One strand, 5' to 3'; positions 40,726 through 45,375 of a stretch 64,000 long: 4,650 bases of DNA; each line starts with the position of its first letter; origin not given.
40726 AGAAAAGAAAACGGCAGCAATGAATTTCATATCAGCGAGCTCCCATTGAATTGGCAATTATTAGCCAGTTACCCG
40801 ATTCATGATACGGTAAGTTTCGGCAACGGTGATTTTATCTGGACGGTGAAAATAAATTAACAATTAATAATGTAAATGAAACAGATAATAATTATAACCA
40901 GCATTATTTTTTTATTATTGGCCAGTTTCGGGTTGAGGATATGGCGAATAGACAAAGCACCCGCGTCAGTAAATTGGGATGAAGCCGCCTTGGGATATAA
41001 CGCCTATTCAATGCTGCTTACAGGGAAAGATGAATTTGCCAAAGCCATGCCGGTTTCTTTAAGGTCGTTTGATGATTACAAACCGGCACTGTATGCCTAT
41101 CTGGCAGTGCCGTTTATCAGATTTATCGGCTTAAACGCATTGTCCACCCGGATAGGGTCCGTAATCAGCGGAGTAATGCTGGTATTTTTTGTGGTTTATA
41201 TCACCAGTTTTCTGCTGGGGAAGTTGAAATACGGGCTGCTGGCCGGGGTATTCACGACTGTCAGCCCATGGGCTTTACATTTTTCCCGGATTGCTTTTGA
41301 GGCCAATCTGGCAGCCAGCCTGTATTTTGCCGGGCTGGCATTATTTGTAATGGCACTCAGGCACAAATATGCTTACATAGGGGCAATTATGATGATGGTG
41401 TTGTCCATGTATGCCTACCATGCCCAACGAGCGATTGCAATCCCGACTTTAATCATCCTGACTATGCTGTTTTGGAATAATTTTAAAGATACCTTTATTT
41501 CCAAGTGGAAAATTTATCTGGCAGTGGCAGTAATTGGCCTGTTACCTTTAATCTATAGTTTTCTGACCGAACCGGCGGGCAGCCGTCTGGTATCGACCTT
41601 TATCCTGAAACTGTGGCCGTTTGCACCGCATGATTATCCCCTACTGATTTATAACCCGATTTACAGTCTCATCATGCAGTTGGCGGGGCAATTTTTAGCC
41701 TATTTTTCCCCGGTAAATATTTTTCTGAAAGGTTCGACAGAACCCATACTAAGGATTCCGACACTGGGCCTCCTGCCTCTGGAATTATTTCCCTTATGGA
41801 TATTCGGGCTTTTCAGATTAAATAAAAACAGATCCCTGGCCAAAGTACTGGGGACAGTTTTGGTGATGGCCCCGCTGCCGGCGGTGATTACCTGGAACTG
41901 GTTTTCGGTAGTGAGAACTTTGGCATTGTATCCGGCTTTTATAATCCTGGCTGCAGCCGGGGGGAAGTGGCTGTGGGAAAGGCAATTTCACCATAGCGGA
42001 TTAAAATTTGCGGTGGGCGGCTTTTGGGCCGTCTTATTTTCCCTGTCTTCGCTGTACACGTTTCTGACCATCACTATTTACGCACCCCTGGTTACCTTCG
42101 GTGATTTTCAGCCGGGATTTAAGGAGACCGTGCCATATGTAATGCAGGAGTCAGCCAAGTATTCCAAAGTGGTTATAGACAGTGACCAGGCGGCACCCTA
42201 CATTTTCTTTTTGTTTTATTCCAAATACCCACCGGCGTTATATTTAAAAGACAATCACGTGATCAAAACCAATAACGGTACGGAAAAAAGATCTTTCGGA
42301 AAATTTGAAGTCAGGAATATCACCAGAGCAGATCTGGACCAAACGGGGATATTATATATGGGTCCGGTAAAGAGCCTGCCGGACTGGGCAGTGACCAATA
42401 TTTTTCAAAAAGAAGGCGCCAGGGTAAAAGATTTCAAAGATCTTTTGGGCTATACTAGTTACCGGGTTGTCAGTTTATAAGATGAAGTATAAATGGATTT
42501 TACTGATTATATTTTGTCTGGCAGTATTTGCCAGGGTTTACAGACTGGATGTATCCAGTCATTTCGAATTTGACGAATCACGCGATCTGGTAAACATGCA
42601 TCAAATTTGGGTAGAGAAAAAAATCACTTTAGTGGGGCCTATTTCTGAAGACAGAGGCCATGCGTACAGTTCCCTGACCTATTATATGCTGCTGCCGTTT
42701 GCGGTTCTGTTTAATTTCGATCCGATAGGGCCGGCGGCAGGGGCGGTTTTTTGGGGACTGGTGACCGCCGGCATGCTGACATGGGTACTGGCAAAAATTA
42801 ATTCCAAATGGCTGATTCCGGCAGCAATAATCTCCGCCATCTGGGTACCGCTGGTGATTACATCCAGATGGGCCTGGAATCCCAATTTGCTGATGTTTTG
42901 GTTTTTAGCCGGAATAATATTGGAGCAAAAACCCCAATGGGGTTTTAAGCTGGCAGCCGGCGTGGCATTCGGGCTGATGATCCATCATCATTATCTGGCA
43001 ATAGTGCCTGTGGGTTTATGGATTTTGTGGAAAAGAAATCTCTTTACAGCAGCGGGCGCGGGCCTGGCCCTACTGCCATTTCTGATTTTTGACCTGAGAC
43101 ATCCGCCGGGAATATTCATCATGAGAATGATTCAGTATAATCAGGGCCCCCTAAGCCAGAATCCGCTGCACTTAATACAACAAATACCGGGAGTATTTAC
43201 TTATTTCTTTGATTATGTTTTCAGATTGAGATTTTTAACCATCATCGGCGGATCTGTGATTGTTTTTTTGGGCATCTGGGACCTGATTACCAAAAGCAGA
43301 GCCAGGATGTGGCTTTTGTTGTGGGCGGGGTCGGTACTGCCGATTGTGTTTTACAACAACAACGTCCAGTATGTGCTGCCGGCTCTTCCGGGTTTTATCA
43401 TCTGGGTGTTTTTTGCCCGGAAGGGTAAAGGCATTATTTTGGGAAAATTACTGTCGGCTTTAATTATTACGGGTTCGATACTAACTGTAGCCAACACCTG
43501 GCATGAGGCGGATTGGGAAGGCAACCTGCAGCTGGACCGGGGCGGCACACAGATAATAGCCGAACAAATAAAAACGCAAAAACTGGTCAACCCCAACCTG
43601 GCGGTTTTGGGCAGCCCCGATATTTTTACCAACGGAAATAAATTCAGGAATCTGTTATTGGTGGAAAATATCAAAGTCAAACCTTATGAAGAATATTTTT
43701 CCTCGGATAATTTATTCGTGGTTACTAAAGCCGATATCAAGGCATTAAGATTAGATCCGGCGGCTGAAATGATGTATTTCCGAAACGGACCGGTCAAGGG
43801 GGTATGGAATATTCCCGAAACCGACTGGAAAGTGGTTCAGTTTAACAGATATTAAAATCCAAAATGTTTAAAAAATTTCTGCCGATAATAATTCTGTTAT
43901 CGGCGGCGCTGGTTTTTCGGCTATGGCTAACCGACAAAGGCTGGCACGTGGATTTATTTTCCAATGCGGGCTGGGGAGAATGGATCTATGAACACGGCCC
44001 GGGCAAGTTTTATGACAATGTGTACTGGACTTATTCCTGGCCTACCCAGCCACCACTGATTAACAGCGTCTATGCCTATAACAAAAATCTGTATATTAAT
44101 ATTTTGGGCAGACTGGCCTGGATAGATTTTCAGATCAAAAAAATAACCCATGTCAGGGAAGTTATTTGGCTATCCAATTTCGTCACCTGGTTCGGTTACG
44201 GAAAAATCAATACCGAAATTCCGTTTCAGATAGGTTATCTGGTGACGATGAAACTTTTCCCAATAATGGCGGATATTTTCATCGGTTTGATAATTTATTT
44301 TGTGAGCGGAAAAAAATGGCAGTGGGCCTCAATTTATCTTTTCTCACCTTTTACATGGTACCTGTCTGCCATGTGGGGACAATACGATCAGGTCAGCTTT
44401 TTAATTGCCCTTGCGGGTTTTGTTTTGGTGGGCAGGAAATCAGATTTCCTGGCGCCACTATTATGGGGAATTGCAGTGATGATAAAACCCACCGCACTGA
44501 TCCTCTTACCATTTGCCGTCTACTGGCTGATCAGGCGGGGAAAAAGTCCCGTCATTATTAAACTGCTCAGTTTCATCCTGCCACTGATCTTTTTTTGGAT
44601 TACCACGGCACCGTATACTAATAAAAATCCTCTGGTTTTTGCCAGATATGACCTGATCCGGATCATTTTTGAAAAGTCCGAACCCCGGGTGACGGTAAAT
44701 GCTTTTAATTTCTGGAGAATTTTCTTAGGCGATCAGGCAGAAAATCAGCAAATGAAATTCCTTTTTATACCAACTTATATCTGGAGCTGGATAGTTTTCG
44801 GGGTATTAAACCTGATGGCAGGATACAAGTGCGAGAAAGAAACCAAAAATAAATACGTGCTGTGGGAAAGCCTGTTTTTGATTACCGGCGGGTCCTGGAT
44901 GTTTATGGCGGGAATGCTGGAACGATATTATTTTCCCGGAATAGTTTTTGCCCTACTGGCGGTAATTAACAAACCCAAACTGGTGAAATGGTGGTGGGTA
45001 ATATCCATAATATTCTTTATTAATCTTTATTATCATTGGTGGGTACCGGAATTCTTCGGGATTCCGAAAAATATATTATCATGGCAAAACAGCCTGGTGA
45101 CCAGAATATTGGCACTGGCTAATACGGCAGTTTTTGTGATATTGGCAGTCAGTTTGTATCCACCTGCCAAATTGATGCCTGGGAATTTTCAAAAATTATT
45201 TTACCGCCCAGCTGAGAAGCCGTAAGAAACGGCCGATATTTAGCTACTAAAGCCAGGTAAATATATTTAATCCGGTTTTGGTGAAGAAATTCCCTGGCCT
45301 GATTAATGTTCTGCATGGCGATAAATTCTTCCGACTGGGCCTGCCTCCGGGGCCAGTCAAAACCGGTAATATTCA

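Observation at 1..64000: Unusually dense GT-C glycosyltransferase supercluster: about 24 polytopic GT-C-like paralogs in five or more families within 64 kb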

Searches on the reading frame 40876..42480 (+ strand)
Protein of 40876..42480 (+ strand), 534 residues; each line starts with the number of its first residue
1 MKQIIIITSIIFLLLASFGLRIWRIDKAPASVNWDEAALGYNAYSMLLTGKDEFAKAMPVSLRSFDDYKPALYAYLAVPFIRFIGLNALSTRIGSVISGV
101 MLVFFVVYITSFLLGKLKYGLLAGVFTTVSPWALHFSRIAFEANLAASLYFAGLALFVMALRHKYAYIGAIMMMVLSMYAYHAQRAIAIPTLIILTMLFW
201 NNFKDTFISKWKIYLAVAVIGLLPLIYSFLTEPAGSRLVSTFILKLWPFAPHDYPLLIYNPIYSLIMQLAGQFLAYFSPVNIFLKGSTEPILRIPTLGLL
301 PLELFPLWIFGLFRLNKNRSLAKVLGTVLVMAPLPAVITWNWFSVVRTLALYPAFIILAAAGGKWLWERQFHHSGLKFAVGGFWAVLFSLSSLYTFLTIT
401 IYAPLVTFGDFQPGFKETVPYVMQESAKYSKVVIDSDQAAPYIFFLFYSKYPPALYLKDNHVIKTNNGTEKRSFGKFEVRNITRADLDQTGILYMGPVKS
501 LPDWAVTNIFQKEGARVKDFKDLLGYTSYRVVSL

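Call 4: search_protein_families(library=pfam, max_evalue=0.01, proteins=[window:40876-42480:+])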
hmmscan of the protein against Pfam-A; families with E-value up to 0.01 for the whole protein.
window:40876-42480:+ (534 aa): 0 families

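Call 12: search_protein_families(library=ncbifam, max_evalue=0.01, proteins=[window:40876-42480:+])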
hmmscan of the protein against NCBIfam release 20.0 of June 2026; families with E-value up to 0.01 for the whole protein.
window:40876-42480:+ (534 aa): 0 families

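Call 68: find_encoding_contigs(protein=window:40876-42480:+, flank=10000, max_places=1)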
Protein window:40876-42480:+ (534 aa): 3 contigs read that carry it; 1 place shown.
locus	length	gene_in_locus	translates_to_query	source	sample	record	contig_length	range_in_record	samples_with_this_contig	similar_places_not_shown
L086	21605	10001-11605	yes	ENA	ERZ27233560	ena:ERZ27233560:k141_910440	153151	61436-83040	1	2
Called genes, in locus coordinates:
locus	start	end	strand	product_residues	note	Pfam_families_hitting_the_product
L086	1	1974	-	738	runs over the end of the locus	PF09586:YfhO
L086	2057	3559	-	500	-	-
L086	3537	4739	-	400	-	-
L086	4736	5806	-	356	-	PF00534:Glycos_transf_1, PF13692:Glyco_trans_1_4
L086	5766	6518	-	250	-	PF00535:Glycos_transf_2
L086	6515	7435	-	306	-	PF00535:Glycos_transf_2, PF13641:Glyco_tranf_2_3, PF13632:Glyco_trans_2_3 (weak)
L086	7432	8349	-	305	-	PF00535:Glycos_transf_2, PF13641:Glyco_tranf_2_3 (faint)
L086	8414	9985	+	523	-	-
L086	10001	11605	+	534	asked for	-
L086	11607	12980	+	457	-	-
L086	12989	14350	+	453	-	-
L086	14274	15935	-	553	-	-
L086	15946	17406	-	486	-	PF01943:Polysacc_synt, PF13440:Polysacc_synt_3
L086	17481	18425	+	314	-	PF00389:2-Hacid_dh, PF02826:2-Hacid_dh_C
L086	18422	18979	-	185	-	-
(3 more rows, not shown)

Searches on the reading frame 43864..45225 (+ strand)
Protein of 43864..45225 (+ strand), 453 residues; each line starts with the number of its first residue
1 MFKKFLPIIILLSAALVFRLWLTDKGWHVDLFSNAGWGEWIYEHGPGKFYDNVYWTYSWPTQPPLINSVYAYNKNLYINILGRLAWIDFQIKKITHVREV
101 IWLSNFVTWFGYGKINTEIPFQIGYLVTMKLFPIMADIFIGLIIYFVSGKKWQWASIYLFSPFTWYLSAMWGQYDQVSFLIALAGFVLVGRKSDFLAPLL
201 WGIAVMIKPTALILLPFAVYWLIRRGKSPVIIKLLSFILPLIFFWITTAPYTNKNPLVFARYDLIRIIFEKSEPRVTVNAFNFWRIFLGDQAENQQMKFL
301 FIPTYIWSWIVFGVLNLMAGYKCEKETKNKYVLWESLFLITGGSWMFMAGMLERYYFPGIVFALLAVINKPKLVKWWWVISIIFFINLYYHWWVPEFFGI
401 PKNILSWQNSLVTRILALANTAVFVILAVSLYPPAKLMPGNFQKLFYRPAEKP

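Call 5: search_protein_families(library=pfam, max_evalue=0.01, proteins=[window:43864-45225:+])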
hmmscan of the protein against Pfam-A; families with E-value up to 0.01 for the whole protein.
window:43864-45225:+ (453 aa): 1 family
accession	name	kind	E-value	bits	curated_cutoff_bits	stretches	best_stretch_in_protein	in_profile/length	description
PF09594.16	GT87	-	0.00011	22.5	25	1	149-227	51-126/237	Glycosyltransferase family 87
